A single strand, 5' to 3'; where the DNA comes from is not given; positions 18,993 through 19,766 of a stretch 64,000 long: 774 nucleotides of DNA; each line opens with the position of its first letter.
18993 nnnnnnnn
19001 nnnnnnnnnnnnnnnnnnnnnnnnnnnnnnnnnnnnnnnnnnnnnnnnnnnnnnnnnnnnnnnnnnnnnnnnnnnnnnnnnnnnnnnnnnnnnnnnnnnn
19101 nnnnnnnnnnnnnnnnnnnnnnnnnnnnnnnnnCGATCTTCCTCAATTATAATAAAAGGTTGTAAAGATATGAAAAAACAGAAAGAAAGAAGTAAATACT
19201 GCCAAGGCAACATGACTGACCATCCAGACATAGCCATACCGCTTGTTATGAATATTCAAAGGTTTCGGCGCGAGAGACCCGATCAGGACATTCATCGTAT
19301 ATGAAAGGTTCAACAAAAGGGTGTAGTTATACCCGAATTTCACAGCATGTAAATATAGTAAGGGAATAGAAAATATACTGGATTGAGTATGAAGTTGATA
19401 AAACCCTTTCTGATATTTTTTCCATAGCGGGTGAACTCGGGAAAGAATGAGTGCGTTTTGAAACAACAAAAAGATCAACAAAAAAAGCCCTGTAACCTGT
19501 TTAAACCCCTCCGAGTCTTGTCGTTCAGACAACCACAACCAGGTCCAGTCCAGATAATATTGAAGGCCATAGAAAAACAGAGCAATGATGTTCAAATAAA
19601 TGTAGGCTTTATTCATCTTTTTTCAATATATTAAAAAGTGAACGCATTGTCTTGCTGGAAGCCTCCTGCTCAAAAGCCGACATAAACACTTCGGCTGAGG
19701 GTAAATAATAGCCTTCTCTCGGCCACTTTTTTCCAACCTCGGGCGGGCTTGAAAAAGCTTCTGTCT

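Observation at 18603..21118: Four-gene operon: pentaheme cytochrome c, DUF3365-like heme protein, His-rich 4-TM protein and an output-less TM-HAMP stub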

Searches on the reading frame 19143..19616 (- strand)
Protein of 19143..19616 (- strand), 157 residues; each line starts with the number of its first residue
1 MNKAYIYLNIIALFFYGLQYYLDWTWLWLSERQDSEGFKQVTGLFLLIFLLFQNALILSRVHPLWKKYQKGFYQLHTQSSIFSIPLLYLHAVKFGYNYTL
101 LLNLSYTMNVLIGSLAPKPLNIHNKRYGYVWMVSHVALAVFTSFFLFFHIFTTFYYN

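Call 3: search_protein_families(library=pfam, proteins=[window:19143-19616:-], max_evalue=1)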
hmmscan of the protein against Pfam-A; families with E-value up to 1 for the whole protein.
window:19143-19616:- (157 aa): 0 families

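Call 4: search_protein_families(library=ncbifam, proteins=[window:19143-19616:-], max_evalue=1)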
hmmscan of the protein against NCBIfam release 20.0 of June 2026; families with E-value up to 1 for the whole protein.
window:19143-19616:- (157 aa): 1 family
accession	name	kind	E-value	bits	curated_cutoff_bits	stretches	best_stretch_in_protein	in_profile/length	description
NF008438.0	PRK11281.1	equivalog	0.0049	14.7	991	1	25-101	635-712/1113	mechanosensitive channel MscK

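Call 25: find_homologous_proteins(query=window:19143-19616:-)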
Query window:19143-19616:- (157 aa): 4 proteins with E <= 0.001 among 124 candidates.
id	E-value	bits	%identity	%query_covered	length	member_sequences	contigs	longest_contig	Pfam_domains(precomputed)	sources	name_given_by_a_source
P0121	1.5e-97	342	100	100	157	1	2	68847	-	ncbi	-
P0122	1.6e-50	189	57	99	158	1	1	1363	-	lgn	-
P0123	6.7e-50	187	57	99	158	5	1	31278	-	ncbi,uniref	ncbi:hypothetical protein MNBD_NITROSPIRAE01-1363 [hydrothermal vent metagenome]|uniref:Ferric oxido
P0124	2.3e-48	182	58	99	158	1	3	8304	-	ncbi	-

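Call 42: predict_structure(alignment_id=A4)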
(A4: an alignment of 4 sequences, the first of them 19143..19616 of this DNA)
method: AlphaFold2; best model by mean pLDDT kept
length: 157 residues; sequences in the alignment: 4
mean_pLDDT: 49.2   pTM: 0.27
mean pLDDT of the five models: 49.2, 48.5, 46.3, 44.8, 41.4
residues with pLDDT >= 90: 0; 70-90: 0; 50-70: 69; < 50: 88
segments of 3 or more residues with pLDDT < 50: 1-3, 25-33, 72-105, 107-118, 120-124, 126-131, 152-157
pLDDT, mean of each block of 10 residues (from residue 1): 51 57 49 51 59 53 52 45 40 41 47 45 46 51 53 45
secondary structure, 60 per line:
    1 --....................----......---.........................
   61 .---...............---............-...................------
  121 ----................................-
elements in order: H3-22 H27-32 H36-61 H65-79 H83-94 H96-114 H125-156

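Call 53: search_solved_structures(query=A6, max_evalue=10, show_alignments=3)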
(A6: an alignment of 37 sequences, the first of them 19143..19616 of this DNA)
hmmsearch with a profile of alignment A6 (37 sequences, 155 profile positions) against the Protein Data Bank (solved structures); distinct sequences matched with E-value up to 10: 0.

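Call 56: search_protein_families(library=pfam, alignment_id=A6, max_evalue=1)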
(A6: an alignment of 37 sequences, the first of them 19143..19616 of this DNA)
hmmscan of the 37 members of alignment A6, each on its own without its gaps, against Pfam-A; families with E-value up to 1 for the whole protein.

A. member 1, window:19143-19616:- (157 aa): 0 families

B. families by the number of members that match (of 37 scanned): 15 families
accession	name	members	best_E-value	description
PF01988.24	VIT1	5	0.024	VIT family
PF14358.11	DUF4405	4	0.0012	Domain of unknown function (DUF4405)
PF01292.26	Ni_hydr_CYTB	3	0.005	Prokaryotic cytochrome b561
PF22911.1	PRAS_NT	2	0.063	Proline-rich AKT1 substrate 1, N-terminal domain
PF19946.4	DUF6408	2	0.19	Family of unknown function (DUF6408)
PF01578.25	Cytochrom_C_asm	1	0.008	Cytochrome C assembly protein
PF20599.3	DUF6796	1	0.018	Family of unknown function (DUF6796)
PF04178.18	Got1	1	0.045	Got1/Sft2-like family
PF12668.12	DUF3791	1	0.051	Protein of unknown function (DUF3791)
PF10548.14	P22_AR_C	1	0.055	P22AR C-terminal domain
PF01420.25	Methylase_S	1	0.074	Type I restriction modification DNA specificity domain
PF01127.27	Sdh_cyt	1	0.1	Succinate dehydrogenase/Fumarate reductase transmembrane subunit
PF14333.11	DUF4389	1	0.57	Domain of unknown function (DUF4389)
PF03929.21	PepSY_TM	1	0.79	PepSY-associated TM region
PF20444.3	DUF6703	1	0.89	Family of unknown function (DUF6703)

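Call 98: search_protein_families(library=pfam, proteins=[P0123, P0122, P0124, P0176], max_evalue=10)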
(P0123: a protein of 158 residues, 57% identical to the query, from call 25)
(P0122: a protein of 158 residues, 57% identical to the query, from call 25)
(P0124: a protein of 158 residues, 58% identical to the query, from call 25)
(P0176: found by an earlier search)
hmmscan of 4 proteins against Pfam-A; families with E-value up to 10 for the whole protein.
P0123 (158 aa): 0 families

P0122 (158 aa): 2 families
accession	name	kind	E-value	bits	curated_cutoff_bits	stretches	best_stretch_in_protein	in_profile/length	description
PF20444.3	DUF6703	-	0.25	11.7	23.8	1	8-42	77-108/122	Family of unknown function (DUF6703)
PF14358.11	DUF4405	-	0.41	11.6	26.7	2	129-152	40-63/66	Domain of unknown function (DUF4405)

P0124 (158 aa): 1 family
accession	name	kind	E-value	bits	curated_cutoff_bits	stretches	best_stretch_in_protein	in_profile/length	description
PF01420.25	Methylase_S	-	0.066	13.9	22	1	99-136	72-108/168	Type I restriction modification DNA specificity domain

P0176 (165 aa): 1 family
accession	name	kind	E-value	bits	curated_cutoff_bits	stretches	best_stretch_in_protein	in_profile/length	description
PF14358.11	DUF4405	-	1.2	10.2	26.7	1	110-160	6-64/66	Domain of unknown function (DUF4405)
